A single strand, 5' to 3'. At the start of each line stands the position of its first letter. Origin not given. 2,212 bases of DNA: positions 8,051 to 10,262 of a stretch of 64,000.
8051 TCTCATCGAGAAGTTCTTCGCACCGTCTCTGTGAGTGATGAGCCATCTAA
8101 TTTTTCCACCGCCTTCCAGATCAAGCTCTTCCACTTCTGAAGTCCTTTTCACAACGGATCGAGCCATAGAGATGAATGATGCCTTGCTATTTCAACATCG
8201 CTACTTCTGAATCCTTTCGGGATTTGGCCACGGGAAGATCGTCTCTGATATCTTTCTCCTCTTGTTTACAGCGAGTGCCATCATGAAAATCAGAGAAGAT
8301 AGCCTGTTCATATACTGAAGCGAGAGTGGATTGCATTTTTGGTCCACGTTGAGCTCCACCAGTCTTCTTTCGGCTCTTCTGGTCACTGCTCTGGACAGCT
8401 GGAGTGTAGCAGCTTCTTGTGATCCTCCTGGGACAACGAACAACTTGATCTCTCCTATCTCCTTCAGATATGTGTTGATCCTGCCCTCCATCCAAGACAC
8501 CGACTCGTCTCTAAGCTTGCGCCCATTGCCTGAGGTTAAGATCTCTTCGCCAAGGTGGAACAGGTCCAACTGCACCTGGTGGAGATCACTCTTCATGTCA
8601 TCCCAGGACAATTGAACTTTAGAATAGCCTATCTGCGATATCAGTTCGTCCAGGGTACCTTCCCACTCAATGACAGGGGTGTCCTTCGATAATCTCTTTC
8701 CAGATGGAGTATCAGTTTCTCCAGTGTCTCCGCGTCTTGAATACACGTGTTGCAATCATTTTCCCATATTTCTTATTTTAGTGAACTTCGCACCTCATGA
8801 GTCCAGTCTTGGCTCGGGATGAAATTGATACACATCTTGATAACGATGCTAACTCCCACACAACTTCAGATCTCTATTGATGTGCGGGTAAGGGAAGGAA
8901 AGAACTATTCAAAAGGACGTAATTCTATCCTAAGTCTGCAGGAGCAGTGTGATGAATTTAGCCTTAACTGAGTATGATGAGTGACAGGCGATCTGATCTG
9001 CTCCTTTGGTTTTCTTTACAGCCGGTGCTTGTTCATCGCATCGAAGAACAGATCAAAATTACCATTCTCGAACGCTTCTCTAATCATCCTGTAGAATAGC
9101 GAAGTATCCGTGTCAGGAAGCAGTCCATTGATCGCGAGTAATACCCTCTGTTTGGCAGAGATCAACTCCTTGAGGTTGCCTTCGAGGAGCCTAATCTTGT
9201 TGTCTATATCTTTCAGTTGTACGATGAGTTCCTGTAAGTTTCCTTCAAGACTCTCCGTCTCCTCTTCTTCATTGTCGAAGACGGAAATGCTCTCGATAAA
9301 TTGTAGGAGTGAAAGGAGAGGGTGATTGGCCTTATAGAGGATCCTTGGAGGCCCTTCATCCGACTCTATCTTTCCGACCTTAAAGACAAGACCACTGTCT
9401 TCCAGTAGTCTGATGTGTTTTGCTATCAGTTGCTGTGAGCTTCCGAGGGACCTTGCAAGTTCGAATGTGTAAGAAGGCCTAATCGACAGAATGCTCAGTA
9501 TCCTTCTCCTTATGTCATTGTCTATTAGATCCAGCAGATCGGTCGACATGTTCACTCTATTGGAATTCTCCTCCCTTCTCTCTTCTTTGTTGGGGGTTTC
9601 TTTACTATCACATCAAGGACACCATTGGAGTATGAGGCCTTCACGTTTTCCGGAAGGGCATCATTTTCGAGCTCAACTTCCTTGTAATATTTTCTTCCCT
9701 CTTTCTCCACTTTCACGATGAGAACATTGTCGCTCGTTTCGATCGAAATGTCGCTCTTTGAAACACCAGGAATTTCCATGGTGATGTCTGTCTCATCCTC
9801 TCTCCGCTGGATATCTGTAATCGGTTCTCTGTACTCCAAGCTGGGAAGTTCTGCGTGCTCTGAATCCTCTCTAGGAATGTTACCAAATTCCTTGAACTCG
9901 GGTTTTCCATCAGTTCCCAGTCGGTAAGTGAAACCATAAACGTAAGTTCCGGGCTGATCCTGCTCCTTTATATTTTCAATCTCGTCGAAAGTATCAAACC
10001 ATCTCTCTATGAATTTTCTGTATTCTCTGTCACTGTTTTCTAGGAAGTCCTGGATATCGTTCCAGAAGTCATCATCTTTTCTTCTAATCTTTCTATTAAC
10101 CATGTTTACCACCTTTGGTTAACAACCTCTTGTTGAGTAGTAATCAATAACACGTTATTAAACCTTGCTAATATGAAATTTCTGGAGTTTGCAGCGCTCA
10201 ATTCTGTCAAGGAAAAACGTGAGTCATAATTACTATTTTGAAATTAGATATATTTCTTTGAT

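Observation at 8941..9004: Unannotated canonical C/D box sRNA between the cobalamin adenosyltransferase and hsp20-regulator genes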

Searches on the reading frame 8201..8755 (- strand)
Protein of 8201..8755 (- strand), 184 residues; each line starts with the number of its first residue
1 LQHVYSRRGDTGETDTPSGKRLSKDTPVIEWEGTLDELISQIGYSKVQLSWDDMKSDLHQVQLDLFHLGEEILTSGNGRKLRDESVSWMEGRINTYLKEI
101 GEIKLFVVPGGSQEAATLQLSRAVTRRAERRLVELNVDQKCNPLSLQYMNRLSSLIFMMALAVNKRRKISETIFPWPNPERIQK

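Call 86: search_protein_families(library=pfam, proteins=[window:8201-8755:-])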
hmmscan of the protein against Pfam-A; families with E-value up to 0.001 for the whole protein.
window:8201-8755:- (184 aa): 1 family
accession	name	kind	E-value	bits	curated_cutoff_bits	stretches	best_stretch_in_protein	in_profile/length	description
PF01923.23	Cob_adeno_trans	-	1.2e-45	156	24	1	4-162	1-170/171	Cobalamin adenosyltransferase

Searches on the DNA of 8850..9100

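Call 4: search_rna_families(source=window, start=8850, end=9100, threshold=evalue, max_evalue=10, show_alignments=4)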
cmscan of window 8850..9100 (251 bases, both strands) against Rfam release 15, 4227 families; matches with E-value up to 10: 14.
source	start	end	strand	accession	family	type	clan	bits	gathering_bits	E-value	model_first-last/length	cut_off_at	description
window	8946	8999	+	RF00095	snoPyro_CD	Gene; snRNA; snoRNA; CD-box;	CL00132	33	45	2e-05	1-58/58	no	Pyrococcus C/D box small nucleolar RNA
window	8945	8998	+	RF01139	sR2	Gene; snRNA; snoRNA; CD-box;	-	27.3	42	0.00021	1-57/57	no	Small nucleolar RNA sR2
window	8940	9005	+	RF00284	SNORD74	Gene; snRNA; snoRNA; CD-box;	CL00069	19.4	41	0.047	1-80/80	no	Small nucleolar RNA SNORD74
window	8945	8998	+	RF01133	sR3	Gene; snRNA; snoRNA; CD-box;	-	19.3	41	0.0051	1-55/55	no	Small nucleolar RNA sR3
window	8945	8998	+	RF01312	sR9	Gene; snRNA; snoRNA; CD-box;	-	19.1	36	0.14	1-55/55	no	Small nucleolar RNA sR9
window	8947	8997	+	RF01147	sR12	Gene; snRNA; snoRNA; CD-box;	-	18.4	38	0.073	1-52/52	no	Small nucleolar RNA sR12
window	8943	9002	+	RF00089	SNORD31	Gene; snRNA; snoRNA; CD-box;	CL00053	15.8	40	0.53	1-69/69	no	Small nucleolar RNA SNORD31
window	9024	9049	+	RF01080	UPD-PKib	Cis-reg;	-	15.6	39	2.3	1-32/32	no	Pseudoknot of upstream pseudoknot domain (UPD) of the 3'UTR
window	8950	8998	+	RF01141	sR18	Gene; snRNA; snoRNA; CD-box;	-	14.9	45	0.36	1-56/56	no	Small nucleolar RNA sR18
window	8949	8998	+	RF01152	sR1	Gene; snRNA; snoRNA; CD-box;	-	14.7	45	0.11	1-57/57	no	Small nucleolar RNA sR1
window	8945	8998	+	RF01310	sR7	Gene; snRNA; snoRNA; CD-box;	-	14.3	37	0.44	1-57/57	no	Small nucleolar RNA sR7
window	8944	9075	+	RF01290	SNORD10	Gene; snRNA; snoRNA; CD-box;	-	12.8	37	1.4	1-139/139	no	Small nucleolar RNA SNORD10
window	8943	8993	+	RF01129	sR44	Gene; snRNA; snoRNA; CD-box;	-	10.9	45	2.3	1-55/55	no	Small nucleolar RNA sR44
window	8932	9090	-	RF01953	SOX2OT_exon3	Gene; lncRNA;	-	5.6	70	7.3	118-276/276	no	SOX2 overlapping transcript exon 3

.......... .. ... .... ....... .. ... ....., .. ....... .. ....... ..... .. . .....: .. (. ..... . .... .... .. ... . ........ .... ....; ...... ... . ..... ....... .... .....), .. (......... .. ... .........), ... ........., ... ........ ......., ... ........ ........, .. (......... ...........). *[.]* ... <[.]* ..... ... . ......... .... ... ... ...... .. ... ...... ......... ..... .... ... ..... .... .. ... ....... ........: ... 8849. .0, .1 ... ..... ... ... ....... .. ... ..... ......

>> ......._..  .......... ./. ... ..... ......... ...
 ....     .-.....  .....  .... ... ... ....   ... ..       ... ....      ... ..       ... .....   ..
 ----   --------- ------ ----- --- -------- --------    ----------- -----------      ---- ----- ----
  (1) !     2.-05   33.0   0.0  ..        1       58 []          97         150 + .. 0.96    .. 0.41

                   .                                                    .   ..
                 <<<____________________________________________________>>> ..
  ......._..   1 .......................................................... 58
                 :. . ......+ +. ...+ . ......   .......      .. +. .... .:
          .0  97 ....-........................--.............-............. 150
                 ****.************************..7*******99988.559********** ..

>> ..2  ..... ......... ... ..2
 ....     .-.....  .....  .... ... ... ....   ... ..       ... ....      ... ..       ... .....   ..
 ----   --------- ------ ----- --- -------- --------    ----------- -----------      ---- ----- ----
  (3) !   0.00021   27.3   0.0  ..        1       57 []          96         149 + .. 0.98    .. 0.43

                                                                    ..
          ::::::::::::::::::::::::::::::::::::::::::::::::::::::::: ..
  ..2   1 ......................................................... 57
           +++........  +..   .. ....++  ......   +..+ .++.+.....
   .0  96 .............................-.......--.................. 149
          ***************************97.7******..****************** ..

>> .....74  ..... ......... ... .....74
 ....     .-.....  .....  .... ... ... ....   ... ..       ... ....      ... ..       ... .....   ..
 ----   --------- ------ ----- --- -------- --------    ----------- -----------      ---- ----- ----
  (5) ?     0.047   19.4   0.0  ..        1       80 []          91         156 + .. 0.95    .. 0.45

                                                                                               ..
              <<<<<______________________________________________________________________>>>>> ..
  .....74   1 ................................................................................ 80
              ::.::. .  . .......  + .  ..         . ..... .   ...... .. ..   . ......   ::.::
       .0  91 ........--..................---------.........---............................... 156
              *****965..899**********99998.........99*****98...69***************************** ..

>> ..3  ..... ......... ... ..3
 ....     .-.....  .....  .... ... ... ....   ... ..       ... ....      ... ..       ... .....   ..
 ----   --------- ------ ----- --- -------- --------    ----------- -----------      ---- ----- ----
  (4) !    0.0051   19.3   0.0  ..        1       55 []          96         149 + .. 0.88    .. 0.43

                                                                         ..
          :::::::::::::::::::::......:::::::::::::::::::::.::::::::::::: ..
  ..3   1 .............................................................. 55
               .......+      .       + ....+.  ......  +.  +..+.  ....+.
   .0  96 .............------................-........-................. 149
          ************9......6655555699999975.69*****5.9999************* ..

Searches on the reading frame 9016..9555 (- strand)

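Call 86: search_protein_families(library=pfam, proteins=[window:9016-9555:-])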
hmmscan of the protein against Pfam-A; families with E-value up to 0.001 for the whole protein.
window:9016-9555:- (179 aa): 3 families
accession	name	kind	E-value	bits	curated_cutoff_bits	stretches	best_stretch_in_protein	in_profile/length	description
PF01022.26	HTH_5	-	1.3e-06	28.6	22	1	15-57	3-45/47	Bacterial regulatory protein, arsR family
PF12840.13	HTH_20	-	3e-06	27.5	27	1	12-57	2-48/51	Helix-turn-helix domain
PF20045.4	DUF6447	-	0.00073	19.7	27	0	88-147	10-69/75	Family of unknown function (DUF6447)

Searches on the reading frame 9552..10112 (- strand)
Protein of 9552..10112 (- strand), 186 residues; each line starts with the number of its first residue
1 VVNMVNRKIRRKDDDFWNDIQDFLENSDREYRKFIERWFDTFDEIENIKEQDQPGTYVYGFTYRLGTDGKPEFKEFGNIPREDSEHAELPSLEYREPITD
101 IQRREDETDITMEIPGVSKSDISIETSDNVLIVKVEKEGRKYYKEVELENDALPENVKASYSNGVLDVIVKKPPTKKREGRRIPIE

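Call 86: search_protein_families(library=pfam, proteins=[window:9552-10112:-])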
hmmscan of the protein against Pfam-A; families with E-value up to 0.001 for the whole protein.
window:9552-10112:- (186 aa): 1 family
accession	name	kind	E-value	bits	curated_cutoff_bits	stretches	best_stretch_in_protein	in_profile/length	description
PF00011.27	HSP20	-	1.1e-12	48.4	20.8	1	100-185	1-101/102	Hsp20/alpha crystallin family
